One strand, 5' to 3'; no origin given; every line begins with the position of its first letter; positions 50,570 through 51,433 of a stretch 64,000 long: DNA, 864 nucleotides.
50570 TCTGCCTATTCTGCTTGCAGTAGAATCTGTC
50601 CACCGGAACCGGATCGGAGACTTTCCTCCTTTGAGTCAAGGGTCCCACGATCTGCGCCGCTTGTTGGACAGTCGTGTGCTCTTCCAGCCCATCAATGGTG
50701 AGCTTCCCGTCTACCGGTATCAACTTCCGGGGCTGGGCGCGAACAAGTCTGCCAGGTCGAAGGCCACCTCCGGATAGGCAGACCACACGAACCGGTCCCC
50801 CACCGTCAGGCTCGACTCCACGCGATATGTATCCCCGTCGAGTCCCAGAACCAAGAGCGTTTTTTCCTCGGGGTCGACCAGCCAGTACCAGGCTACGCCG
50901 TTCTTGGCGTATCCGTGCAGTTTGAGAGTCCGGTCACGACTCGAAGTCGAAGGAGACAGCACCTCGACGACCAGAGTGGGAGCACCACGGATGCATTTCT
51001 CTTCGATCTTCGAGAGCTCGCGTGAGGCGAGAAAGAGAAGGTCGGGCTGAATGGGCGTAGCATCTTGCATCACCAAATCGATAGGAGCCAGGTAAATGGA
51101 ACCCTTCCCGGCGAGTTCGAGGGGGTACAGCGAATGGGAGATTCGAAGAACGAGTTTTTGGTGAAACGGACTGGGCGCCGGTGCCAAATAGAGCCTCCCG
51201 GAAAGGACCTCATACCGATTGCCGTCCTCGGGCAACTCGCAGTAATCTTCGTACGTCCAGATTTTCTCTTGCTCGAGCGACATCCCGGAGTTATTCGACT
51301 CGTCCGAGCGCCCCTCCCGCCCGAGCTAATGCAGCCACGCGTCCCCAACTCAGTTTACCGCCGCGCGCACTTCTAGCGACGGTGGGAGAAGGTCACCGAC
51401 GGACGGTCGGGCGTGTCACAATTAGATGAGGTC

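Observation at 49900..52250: Lower-GC (~55%) islet with a Uma2-family nuclease cassette and small secreted protein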

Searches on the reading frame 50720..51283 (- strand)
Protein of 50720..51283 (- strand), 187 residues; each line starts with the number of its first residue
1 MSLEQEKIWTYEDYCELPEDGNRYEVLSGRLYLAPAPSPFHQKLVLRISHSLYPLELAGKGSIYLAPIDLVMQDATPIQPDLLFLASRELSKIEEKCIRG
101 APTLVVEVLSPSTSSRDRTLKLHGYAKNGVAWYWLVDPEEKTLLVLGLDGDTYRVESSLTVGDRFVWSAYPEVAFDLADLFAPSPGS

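Call 5: search_protein_families(library=pfam, proteins=[window:50720-51283:-], max_evalue=0.01)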
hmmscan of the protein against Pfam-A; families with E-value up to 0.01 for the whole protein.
window:50720-51283:- (187 aa): 1 family
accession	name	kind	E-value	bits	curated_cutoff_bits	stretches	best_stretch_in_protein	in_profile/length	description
PF05685.18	Uma2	-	1.5e-26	93.4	27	1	12-164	2-157/172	Putative restriction endonuclease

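Call 11: find_encoding_contigs(protein=window:50720-51283:-, flank=10000)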
Protein window:50720-51283:- (187 aa): 2 contigs read that carry it; 2 places shown.
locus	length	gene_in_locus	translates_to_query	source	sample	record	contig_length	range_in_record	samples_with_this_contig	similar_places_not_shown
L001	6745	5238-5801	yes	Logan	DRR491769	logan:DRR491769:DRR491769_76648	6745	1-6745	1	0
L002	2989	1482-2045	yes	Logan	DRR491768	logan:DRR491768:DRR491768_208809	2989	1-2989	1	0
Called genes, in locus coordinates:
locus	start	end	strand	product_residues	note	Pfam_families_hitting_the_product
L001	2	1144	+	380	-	?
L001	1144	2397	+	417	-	-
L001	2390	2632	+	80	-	-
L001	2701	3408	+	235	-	PF01809:YidD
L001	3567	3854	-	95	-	PF00990:GGDEF (weak)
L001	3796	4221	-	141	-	-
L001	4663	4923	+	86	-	-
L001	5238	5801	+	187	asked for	PF05685:Uma2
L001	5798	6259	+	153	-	-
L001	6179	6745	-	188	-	?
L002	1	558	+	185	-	?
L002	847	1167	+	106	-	-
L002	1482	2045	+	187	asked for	PF05685:Uma2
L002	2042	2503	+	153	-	-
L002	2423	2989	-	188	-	?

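Call 41: find_homologous_proteins(query=window:50720-51283:-, max_evalue=1e-10)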
Query window:50720-51283:- (187 aa): 271 proteins with E <= 1e-10 among 693 candidates; the best 120 are listed.
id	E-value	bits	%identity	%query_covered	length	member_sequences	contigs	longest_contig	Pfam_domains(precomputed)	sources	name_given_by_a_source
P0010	5.1e-116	403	96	99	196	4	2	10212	PF05685.19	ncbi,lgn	-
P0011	4.3e-114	397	95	100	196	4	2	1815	PF05685.19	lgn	-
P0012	6.8e-78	279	64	98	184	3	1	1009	PF05685.19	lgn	-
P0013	2.6e-76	274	63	98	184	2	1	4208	PF05685.19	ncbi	-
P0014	3.9e-66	241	60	98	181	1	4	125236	PF05685.19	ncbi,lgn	-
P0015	5.9e-66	240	61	95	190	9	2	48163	PF05685.19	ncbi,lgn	ncbi:MAG: hypothetical protein AMXMBFR33_53730 [Candidatus Xenobia bacterium]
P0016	1.1e-57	213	55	97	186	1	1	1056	PF05685.19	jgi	jgi:Uma2 family endonuclease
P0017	1.7e-56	209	51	98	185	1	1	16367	PF05685.19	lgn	-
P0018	2.8e-56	209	54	98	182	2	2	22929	PF05685.19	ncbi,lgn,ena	-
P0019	4.2e-54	201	52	99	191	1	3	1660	PF05685.19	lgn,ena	-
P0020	1.8e-53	199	51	99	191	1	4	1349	PF05685.19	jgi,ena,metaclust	metaclust:\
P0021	3.7e-53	198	51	99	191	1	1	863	PF05685.19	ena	-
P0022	3.7e-50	189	48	99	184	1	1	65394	PF05685.19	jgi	-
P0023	2.9e-48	182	51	91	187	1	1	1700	PF05685.19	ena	-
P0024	4.2e-40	156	44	97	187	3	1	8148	PF05685.19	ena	-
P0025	2.9e-39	153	43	97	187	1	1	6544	PF05685.19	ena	-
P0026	1.3e-38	151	43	97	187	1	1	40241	PF05685.19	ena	-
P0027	1.0e-37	148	43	97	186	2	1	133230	PF05685.19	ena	-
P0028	1.2e-37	148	43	94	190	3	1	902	PF05685.19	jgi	jgi:Uma2 family endonuclease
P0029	3.6e-37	146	44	97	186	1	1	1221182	PF05685.19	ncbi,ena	-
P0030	3.8e-37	146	41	97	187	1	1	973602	PF05685.19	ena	-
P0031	6.4e-37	145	43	92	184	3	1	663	PF05685.19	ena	-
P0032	8.7e-37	145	41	97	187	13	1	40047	PF05685.19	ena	-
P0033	2.6e-36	143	41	97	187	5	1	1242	PF05685.19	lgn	-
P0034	3.1e-36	143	42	95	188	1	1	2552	PF05685.19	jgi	-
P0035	3.5e-36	143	46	93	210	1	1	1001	PF05685.19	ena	-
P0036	4.1e-36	143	42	89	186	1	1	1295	PF05685.19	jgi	jgi:Uma2 family endonuclease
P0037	5.0e-36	143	42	94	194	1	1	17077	PF05685.19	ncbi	-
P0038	8.6e-36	142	41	91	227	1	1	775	PF05685.19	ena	-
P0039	8.9e-36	142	43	94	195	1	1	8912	PF05685.19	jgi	jgi:Uma2 family endonuclease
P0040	1.4e-35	141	41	97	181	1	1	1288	PF05685.19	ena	-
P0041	1.6e-35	141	43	95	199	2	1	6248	PF05685.19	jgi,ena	-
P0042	1.6e-35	141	47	84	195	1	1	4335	PF05685.19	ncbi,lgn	-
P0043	2.4e-35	140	42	97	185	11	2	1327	PF05685.19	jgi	jgi:Uma2 family endonuclease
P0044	2.6e-35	140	40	95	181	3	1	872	PF05685.19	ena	-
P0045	2.8e-35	140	42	93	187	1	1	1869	PF05685.19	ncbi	ncbi:MAG: Uma2 family endonuclease [Candidatus Binatia bacterium]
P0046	3.2e-35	140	45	79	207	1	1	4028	PF05685.19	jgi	jgi:Uma2 family endonuclease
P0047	5.1e-35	139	41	93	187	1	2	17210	PF05685.19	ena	-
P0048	8.7e-35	138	48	84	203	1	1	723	PF05685.19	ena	-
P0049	9.1e-35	138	41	94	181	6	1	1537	PF05685.19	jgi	jgi:Uma2 family endonuclease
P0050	1.8e-34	137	42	91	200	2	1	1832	PF05685.19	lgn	-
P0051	2.7e-34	137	41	97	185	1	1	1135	PF05685.19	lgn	-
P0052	2.8e-34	137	42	92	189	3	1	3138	PF05685.19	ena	-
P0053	4.7e-34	136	46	94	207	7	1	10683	PF05685.19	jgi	jgi:Uma2 family endonuclease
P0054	6.7e-34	136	42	93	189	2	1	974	PF05685.19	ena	-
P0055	8.2e-34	135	46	81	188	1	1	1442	PF05685.19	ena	-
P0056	3.1e-33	133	44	82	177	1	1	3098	PF05685.19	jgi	-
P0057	3.7e-33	133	42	92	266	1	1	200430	PF05685.19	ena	-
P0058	6.1e-33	132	44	93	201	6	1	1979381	PF05685.19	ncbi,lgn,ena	-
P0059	6.2e-33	132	47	80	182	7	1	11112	PF05685.19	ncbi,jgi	-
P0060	7.0e-33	132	42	94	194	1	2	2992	PF05685.19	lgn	-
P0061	1.8e-32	131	44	83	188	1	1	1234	PF05685.19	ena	-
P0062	1.8e-32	131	41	93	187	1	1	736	PF05685.19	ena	-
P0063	3.0e-32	130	41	92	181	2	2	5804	PF05685.19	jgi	jgi:Uma2 family endonuclease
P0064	4.5e-32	130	43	80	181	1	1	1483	PF05685.19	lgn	-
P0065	1.0e-31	128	38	97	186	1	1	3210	PF05685.19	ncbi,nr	ncbi:MAG: Uma2 family endonuclease [Betaproteobacteria bacterium]|nr:Uma2 family endonuclease [Betap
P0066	1.0e-31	128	46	82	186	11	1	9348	PF05685.19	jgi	jgi:Uma2 family endonuclease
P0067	1.3e-31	128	45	71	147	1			PF05685.19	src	-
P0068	2.2e-31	127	38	94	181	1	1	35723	PF05685.19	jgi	jgi:Uma2 family endonuclease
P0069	2.6e-31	127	47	70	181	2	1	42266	PF05685.19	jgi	jgi:Uma2 family endonuclease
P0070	5.9e-31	126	39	96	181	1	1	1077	PF05685.19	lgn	-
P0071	6.6e-31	126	41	93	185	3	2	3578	PF05685.19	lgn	-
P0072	8.1e-31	126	40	88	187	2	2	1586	PF05685.19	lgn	-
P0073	1.0e-30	125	42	93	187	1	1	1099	PF05685.19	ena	-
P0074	1.4e-30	125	40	93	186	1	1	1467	PF05685.19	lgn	-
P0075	3.0e-30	124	41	94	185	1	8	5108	PF05685.19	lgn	-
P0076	3.4e-30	123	38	90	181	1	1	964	PF05685.19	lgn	-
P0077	4.1e-30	123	45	73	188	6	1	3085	PF05685.19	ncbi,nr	ncbi:MAG TPA: Uma2 family endonuclease [Desulfotomaculum sp.]|nr:Uma2 family endonuclease [Desulfoto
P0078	4.3e-30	123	38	92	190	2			PF05685.19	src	-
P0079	5.1e-30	123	40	91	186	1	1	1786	PF05685.19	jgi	jgi:Uma2 family endonuclease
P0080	6.9e-30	122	38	93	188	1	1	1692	PF05685.19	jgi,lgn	jgi:Uma2 family endonuclease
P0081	1.0e-29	122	39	89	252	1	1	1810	PF12728.14,PF05685.19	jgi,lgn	-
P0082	1.1e-29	122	43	83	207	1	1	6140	PF05685.19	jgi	-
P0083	1.9e-29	121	38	93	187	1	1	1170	PF05685.19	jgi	jgi:Uma2 family endonuclease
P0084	2.1e-29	121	39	92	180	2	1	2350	PF05685.19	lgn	-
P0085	2.4e-29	121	44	82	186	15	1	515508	PF05685.19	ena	-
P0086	2.4e-29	121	43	82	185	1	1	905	PF05685.19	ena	-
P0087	3.0e-29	120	46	71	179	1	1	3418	PF05685.19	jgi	jgi:Uma2 family endonuclease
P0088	3.2e-29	120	39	97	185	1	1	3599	PF05685.19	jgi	jgi:Uma2 family endonuclease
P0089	3.6e-29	120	41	96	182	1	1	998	PF05685.19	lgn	-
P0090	5.0e-29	120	37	95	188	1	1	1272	PF05685.19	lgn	-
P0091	5.3e-29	120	45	76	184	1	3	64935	PF05685.19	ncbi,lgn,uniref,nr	ncbi:Uma2 family endonuclease [Desulfovirgula thermocuniculi]|uniref:Uma2 family endonuclease n=1 Ta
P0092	5.4e-29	120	46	76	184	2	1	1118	PF05685.19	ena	-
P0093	6.1e-29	119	45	73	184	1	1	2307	PF05685.19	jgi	jgi:Uma2 family endonuclease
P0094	6.6e-29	119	42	83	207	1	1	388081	PF05685.19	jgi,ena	-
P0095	7.1e-29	119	37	93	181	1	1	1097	PF05685.19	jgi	-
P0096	7.4e-29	119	44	93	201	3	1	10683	PF05685.19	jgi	jgi:Uma2 family endonuclease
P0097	8.6e-29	119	41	93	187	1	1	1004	PF05685.19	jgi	jgi:Uma2 family endonuclease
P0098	1.0e-28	119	36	97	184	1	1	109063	PF05685.19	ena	-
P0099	1.1e-28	119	40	80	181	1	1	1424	PF05685.19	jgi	jgi:Uma2 family endonuclease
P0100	1.2e-28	118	40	92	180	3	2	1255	PF05685.19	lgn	-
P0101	1.7e-28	118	44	75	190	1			PF05685.19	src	-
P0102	1.9e-28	118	40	87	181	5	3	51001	PF05685.19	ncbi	-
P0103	2.4e-28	117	39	89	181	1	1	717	PF05685.19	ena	-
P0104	2.4e-28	117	38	91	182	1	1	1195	PF05685.19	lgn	-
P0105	4.1e-28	117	40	86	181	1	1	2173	PF05685.19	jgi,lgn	jgi:Uma2 family endonuclease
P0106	7.6e-28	116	43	75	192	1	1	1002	PF05685.19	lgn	-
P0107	1.1e-27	115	42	93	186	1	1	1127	PF05685.19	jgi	jgi:Uma2 family endonuclease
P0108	1.2e-27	115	43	79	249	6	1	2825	PF05685.19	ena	-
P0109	2.6e-27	114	44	72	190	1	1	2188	PF05685.19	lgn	-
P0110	3.1e-27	114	38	92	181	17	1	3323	PF05685.19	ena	-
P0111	3.5e-27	114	39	87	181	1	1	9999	PF05685.19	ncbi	-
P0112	4.5e-27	113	43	72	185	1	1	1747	PF05685.19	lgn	-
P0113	4.6e-27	113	38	96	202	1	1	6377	PF05685.19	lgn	-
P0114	6.1e-27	113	43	75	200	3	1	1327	PF05685.19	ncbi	-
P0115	8.8e-27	112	43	73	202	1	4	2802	PF05685.19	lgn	-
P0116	9.8e-27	112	39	95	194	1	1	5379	PF05685.19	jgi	jgi:Uma2 family endonuclease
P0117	1.0e-26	112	44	70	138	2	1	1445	PF05685.19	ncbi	-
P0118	1.4e-26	112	36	94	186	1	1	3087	PF05685.19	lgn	-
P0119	1.8e-26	111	42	72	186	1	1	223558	PF05685.19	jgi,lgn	-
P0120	2.9e-26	111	38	94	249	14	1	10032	PF05685.19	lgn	-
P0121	2.9e-26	111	42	75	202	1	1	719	PF05685.19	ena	-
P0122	3.3e-26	111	44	78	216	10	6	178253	PF05685.19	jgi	jgi:Uma2 family endonuclease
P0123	3.6e-26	110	43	79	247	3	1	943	PF12728.14,PF05685.19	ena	-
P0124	3.9e-26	110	41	91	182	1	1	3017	PF05685.19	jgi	jgi:Uma2 family endonuclease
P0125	5.4e-26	110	35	94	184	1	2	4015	PF05685.19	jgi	jgi:Uma2 family endonuclease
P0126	8.1e-26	109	42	75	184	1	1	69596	PF05685.19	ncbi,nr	ncbi:MAG: Uma2 family endonuclease [Peptococcaceae bacterium]|nr:Uma2 family endonuclease [Peptococc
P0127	9.4e-26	109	41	77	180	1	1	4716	PF05685.19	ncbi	ncbi:MAG: Uma2 family endonuclease [Vicinamibacterales bacterium]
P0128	1.3e-25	109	38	93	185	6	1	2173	PF05685.19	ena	-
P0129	1.3e-25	109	40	73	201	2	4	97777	PF05685.19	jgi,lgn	jgi:Uma2 family endonuclease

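Call 42: find_encoding_contigs(protein=P0010, flank=5000, max_places=3)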
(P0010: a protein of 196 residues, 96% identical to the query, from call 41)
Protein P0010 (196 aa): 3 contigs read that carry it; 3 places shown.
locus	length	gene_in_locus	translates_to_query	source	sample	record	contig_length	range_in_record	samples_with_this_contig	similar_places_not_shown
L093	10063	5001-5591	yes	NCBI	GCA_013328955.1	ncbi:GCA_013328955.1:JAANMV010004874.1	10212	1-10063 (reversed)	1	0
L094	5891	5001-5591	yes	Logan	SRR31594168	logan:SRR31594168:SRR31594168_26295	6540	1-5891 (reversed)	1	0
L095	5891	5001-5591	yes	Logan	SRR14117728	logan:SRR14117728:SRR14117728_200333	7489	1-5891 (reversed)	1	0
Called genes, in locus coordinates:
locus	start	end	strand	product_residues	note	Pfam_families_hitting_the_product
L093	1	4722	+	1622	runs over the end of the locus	?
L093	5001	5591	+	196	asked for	PF05685:Uma2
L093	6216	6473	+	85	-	-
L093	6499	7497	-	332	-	PF13508:Acetyltransf_7, PF08445:FR47 (faint), PF00583:Acetyltransf_1 (weak), PF13673:Acetyltransf_10, PF13508:Acetyltransf_7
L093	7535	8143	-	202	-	PF01323:DSBA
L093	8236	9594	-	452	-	PF02056:Glyco_hydro_4, PF11975:Glyco_hydro_4C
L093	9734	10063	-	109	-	?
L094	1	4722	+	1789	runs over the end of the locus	?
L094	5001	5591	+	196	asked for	PF05685:Uma2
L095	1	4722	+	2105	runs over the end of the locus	?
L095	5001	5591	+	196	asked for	PF05685:Uma2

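Call 43: find_encoding_contigs(protein=P0014, flank=4000, max_places=3)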
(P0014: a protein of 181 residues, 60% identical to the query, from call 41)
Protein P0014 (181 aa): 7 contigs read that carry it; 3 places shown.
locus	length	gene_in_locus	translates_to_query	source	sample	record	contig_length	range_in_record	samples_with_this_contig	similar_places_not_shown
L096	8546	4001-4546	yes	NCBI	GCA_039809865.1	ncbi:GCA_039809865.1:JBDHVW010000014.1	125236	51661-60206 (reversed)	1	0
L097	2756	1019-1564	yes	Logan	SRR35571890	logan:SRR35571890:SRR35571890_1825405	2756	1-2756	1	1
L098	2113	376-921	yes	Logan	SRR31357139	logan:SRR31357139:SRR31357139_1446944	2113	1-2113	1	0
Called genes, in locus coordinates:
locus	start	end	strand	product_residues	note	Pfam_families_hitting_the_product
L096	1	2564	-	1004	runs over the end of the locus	PF00873:ACR_tran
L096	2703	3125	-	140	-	PF03190:Thioredox_DsbH (weak), PF00085:Thioredoxin (weak), PF13899:Thioredoxin_7, PF13098:Thioredoxin_2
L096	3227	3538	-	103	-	PF00355:Rieske, PF13806:Rieske_2, PF22543:Rieske_4 (weak)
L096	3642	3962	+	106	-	-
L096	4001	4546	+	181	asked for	PF05685:Uma2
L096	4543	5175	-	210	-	PF00702:Hydrolase, PF13242:Hydrolase_like (weak)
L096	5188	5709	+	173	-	PF26077:BSH_Fcp1 (faint), PF25997:BSH_YhbJ (faint), PF00364:Biotin_lipoyl, PF25973:BSH_CzcB (faint), PF25917:BSH_RND (weak), PF25919:BSH_CusB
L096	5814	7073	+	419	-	PF00108:Thiolase_N, PF00109:ketoacyl-synt, PF02803:Thiolase_C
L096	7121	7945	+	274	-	PF07238:PilZ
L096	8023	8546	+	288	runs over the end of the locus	PF01210:NAD_Gly3P_dh_N (weak), PF02737:3HCDH_N, PF03446:NAD_binding_2 (weak), PF00725:3HCDH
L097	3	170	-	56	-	?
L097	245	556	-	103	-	PF00355:Rieske, PF13806:Rieske_2, PF22543:Rieske_4 (weak)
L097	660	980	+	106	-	-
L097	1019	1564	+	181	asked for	PF05685:Uma2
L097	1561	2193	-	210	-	PF00702:Hydrolase, PF13242:Hydrolase_like (weak)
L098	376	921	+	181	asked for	PF05685:Uma2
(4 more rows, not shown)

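Call 44: find_encoding_contigs(protein=P0015, flank=4000, max_places=3)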
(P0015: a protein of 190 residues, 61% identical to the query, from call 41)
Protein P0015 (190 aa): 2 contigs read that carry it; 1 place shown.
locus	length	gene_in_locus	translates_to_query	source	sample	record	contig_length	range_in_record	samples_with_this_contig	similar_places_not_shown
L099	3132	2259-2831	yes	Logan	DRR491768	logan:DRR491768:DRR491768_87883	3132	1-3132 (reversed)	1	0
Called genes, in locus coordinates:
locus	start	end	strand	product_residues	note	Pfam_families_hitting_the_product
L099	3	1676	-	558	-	?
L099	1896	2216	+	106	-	-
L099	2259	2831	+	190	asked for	PF05685:Uma2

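Call 58: search_solved_structures(query=window:50720-51283:-, max_evalue=0.01, show_alignments=2)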
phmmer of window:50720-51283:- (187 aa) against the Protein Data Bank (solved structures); distinct sequences matched with E-value up to 0.01: 3.
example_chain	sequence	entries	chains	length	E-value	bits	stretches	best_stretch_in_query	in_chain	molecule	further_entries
9y1l_A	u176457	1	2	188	7.6e-32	114.1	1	5-181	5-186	Putative restriction endonuclease domain-containing protein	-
6okh_A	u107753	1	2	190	1.9e-26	96.5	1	9-146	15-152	Uncharacterized protein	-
3ot2_A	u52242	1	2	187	2.3e-05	27.8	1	8-148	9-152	Uncharacterized protein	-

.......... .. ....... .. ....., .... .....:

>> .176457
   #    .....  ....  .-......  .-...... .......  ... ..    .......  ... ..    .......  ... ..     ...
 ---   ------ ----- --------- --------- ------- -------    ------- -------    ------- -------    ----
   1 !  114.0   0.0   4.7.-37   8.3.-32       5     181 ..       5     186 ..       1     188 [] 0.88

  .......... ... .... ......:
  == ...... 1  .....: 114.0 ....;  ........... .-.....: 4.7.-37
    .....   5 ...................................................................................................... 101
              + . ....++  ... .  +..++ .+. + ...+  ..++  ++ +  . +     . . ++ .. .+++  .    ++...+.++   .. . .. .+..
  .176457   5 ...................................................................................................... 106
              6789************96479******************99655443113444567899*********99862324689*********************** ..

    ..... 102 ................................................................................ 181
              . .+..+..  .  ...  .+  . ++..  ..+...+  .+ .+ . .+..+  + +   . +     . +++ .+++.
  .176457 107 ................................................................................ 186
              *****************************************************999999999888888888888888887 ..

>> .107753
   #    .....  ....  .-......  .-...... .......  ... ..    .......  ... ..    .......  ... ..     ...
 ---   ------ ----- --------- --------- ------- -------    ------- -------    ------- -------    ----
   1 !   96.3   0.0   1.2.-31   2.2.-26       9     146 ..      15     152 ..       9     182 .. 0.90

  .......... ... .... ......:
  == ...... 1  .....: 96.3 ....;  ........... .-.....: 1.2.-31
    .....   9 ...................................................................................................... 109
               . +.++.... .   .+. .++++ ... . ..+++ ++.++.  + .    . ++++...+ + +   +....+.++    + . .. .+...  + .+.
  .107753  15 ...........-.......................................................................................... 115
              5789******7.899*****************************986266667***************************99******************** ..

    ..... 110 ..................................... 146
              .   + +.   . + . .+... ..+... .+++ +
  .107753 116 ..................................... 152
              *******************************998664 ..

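Call 65: search_protein_families(library=padloc, proteins=[window:50720-51283:-], max_evalue=0.1)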
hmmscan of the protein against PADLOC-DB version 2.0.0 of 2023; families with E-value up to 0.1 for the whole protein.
window:50720-51283:- (187 aa): 4 families
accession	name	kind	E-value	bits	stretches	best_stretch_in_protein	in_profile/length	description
PDLC04832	PDC-S03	-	3.9e-32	109.5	1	1-181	1-186/188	-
PDLC04833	PDC-S03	-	9.1e-27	91.9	1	1-181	16-203/207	-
PDLC04834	PDC-S03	-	1.8e-21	74.7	1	1-181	1-182/184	-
PDLC04835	PDC-S03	-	7.9e-10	36.6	1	1-138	1-146/207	-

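Call 71: search_protein_families(library=ncbifam, proteins=[window:50720-51283:-], max_evalue=0.1)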
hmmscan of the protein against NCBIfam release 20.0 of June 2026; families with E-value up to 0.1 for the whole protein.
window:50720-51283:- (187 aa): 0 families

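Call 72: search_protein_families(library=pfam, proteins=[L099:1896-2216:+, L096:3642-3962:+, L093:5597-6016:+, L093:5817-5972:-], max_evalue=0.01)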
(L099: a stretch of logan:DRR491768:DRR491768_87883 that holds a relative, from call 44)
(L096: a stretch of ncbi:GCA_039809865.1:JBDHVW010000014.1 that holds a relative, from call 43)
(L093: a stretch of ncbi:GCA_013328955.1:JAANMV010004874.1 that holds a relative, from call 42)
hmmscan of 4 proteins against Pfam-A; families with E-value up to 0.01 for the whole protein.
L099:1896-2216:+ (106 aa): 2 families
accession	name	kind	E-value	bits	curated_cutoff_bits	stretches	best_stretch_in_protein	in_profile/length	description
PF15919.11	HicB_lk_antitox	-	0.00011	22.7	27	1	12-61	10-59/123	HicB_like antitoxin of bacterial toxin-antitoxin system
PF21748.3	UPF0150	-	0.0052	17.1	27.3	1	8-58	14-64/64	UPF0150-like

L096:3642-3962:+ (106 aa): 0 families

L093:5597-6016:+ (139 aa): 1 family
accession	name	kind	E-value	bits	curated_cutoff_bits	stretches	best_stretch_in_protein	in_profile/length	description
PF01797.21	Y1_Tnp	-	7.5e-08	33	23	1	11-40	50-79/121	Transposase IS200 like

L093:5817-5972:- (51 aa): 0 families
